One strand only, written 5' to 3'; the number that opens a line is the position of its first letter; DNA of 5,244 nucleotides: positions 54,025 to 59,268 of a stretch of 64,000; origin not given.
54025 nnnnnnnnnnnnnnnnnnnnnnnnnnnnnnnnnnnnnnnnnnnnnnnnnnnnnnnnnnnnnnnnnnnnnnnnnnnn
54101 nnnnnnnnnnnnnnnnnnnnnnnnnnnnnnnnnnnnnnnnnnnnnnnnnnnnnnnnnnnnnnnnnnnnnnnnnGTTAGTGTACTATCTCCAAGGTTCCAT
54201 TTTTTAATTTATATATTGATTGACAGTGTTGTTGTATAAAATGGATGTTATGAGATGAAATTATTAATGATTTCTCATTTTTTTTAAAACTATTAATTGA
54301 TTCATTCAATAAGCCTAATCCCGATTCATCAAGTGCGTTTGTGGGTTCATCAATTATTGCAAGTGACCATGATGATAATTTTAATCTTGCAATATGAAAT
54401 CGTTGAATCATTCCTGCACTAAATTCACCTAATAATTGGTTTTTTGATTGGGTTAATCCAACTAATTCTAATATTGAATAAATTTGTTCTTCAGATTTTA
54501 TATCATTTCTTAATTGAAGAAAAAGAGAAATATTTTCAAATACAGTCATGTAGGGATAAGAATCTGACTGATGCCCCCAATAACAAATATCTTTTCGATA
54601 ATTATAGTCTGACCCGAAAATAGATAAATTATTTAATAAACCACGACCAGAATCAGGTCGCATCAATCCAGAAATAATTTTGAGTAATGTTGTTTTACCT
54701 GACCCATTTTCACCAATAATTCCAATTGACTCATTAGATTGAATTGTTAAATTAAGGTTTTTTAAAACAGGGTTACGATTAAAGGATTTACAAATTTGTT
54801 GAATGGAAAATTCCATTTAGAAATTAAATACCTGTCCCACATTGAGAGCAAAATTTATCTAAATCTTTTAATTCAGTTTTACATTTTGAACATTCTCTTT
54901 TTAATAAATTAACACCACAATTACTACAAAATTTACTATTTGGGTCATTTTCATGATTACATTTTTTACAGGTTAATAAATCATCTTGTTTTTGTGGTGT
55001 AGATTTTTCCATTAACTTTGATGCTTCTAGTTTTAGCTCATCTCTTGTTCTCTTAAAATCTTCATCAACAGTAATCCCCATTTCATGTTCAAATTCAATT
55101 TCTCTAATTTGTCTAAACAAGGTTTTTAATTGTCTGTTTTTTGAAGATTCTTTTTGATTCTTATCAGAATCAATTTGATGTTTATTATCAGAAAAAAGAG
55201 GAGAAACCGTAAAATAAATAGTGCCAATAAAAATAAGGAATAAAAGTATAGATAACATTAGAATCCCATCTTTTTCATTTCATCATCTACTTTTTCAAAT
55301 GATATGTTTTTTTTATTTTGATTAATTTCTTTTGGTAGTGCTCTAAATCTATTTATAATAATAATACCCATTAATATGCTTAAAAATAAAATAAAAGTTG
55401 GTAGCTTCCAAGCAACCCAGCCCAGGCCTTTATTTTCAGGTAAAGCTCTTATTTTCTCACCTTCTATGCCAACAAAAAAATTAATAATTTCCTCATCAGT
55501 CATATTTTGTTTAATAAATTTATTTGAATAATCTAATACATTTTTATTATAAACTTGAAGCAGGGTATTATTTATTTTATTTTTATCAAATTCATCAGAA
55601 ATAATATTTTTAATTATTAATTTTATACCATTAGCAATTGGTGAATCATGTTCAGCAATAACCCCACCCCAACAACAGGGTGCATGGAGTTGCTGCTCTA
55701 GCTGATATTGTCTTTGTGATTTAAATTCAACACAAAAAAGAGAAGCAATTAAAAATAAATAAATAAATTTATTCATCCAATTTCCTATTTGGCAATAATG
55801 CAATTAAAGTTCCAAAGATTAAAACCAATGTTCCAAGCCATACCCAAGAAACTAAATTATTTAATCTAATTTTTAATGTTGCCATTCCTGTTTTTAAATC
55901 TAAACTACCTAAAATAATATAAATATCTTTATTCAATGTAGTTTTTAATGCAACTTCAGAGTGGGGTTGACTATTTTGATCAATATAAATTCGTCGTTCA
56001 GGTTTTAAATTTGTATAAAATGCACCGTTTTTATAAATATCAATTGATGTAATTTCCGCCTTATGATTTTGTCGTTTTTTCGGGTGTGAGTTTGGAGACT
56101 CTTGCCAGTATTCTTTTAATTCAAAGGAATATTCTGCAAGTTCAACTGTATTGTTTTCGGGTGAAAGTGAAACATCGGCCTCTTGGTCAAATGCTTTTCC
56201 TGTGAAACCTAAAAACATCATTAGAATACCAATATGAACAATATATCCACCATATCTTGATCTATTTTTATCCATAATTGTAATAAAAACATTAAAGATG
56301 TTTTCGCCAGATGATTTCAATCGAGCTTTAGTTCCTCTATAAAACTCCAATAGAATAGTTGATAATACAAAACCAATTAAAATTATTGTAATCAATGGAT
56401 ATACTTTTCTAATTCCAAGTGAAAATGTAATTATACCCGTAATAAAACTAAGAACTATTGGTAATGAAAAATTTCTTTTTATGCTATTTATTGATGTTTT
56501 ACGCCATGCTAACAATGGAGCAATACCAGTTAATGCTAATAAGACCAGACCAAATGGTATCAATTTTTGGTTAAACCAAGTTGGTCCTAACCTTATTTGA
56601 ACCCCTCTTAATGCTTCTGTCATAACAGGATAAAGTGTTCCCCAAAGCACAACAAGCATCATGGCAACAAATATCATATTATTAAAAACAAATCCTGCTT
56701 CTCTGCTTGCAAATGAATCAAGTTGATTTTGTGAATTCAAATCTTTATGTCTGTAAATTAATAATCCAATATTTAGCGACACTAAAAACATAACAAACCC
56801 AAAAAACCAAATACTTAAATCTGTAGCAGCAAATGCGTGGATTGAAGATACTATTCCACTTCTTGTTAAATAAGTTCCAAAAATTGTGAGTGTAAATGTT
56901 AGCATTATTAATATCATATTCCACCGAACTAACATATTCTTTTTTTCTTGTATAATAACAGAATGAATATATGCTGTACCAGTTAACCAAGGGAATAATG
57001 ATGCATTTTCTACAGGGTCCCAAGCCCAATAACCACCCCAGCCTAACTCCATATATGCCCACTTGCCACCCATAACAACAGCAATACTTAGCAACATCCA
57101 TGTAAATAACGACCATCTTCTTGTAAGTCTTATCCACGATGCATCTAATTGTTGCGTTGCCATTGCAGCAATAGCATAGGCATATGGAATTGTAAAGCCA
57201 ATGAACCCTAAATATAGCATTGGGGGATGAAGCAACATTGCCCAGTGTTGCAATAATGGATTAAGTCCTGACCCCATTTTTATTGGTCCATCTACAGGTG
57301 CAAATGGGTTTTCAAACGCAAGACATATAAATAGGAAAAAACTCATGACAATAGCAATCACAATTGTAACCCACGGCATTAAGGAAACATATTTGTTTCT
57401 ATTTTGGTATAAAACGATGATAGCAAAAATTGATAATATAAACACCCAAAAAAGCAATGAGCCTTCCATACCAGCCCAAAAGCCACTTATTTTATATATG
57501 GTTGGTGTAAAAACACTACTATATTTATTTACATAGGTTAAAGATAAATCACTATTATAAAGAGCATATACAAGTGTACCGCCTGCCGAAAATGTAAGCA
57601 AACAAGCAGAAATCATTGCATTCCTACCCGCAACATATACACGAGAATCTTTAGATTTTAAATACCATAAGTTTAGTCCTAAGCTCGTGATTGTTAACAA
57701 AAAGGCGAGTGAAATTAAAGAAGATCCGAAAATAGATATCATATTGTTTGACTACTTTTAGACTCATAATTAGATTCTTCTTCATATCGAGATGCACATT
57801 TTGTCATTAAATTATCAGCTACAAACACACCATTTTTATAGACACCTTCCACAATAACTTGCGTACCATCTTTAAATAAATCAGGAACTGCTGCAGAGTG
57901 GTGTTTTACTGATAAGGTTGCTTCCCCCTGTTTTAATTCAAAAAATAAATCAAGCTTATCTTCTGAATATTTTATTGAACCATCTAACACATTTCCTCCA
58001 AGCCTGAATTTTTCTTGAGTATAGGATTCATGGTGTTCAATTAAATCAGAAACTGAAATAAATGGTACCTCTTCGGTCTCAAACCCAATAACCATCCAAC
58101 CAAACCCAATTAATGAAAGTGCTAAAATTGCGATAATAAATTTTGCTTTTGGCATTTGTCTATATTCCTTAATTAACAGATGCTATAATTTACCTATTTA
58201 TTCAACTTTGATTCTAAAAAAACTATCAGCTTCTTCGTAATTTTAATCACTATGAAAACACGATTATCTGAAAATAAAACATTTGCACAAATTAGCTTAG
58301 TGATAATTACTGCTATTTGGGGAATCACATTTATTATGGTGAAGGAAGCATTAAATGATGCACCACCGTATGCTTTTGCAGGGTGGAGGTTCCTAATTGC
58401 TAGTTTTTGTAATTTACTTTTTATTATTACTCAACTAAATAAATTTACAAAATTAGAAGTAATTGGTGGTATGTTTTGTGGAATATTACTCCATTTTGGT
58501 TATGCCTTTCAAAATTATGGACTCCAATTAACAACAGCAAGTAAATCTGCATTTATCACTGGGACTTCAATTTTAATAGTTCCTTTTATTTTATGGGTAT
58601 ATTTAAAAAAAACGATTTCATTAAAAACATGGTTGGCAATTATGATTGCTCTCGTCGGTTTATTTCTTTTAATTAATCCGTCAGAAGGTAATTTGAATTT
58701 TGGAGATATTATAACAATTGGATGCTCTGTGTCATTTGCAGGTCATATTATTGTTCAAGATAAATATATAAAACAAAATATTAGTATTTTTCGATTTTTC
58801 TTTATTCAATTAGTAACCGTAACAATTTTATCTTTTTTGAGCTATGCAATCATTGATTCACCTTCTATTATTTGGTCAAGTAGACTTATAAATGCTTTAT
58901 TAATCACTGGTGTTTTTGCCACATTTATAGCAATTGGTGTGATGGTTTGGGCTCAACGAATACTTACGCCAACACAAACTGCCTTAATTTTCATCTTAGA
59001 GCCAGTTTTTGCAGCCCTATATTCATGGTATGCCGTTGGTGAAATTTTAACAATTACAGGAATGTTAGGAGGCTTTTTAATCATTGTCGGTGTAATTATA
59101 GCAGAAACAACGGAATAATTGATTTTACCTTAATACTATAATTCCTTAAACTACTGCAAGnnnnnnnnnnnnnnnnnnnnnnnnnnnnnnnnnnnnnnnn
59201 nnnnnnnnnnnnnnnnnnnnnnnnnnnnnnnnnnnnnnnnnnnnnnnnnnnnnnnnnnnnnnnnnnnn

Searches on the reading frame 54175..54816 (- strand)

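Call 71: search_protein_families(library=pfam, proteins=[window:54175-54816:-], max_evalue=0.00001)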
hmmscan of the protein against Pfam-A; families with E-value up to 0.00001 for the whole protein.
window:54175-54816:- (213 aa): 3 families
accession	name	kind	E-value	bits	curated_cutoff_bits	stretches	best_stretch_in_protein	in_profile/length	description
PF00005.33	ABC_tran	-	1.1e-28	101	25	1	18-160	1-137/137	ABC transporter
PF13304.12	AAA_21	-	1.4e-06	29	27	0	32-54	3-25/304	AAA domain, putative AbiEii toxin, Type IV TA system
PF02463.25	SMC_N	-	4.4e-06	26.7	40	0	28-49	24-45/220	RecF/RecN/SMC N terminal domain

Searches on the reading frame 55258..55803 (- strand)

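Call 71: search_protein_families(library=pfam, proteins=[window:55258-55803:-], max_evalue=0.00001)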
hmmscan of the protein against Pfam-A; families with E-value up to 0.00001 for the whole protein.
window:55258-55803:- (181 aa): 1 family
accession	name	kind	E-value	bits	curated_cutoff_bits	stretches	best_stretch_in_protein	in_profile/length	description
PF03918.19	CcmH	-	7.5e-12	45.2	25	1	96-158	64-126/143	Cytochrome C biogenesis protein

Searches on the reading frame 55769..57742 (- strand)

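Call 71: search_protein_families(library=pfam, proteins=[window:55769-57742:-], max_evalue=0.00001)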
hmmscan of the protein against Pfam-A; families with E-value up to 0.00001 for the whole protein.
window:55769-57742:- (657 aa): 2 families
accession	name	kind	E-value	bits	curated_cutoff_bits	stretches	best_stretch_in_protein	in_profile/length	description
PF16327.10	CcmF_C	-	2.3e-54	185.2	28.7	1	318-650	5-321/323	Cytochrome c-type biogenesis protein CcmF C-terminal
PF01578.25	Cytochrom_C_asm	-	9.4e-36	123.9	29.9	1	89-295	1-206/212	Cytochrome C assembly protein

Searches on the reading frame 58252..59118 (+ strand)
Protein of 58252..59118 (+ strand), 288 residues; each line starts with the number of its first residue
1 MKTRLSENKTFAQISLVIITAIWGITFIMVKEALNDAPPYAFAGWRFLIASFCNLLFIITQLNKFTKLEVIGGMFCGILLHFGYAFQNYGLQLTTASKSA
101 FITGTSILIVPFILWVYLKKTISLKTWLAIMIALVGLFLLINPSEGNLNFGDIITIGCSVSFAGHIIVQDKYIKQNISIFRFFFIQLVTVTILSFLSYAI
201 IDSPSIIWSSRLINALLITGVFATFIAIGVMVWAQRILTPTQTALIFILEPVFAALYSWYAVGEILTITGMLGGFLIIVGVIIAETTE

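Call 71: search_protein_families(library=pfam, proteins=[window:58252-59118:+], max_evalue=0.00001)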
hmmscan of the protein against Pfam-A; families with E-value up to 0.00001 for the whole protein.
window:58252-59118:+ (288 aa): 1 family
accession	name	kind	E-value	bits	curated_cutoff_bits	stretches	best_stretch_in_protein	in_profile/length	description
PF00892.27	EamA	-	1.9e-37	129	28.2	2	14-141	5-134/135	EamA-like transporter family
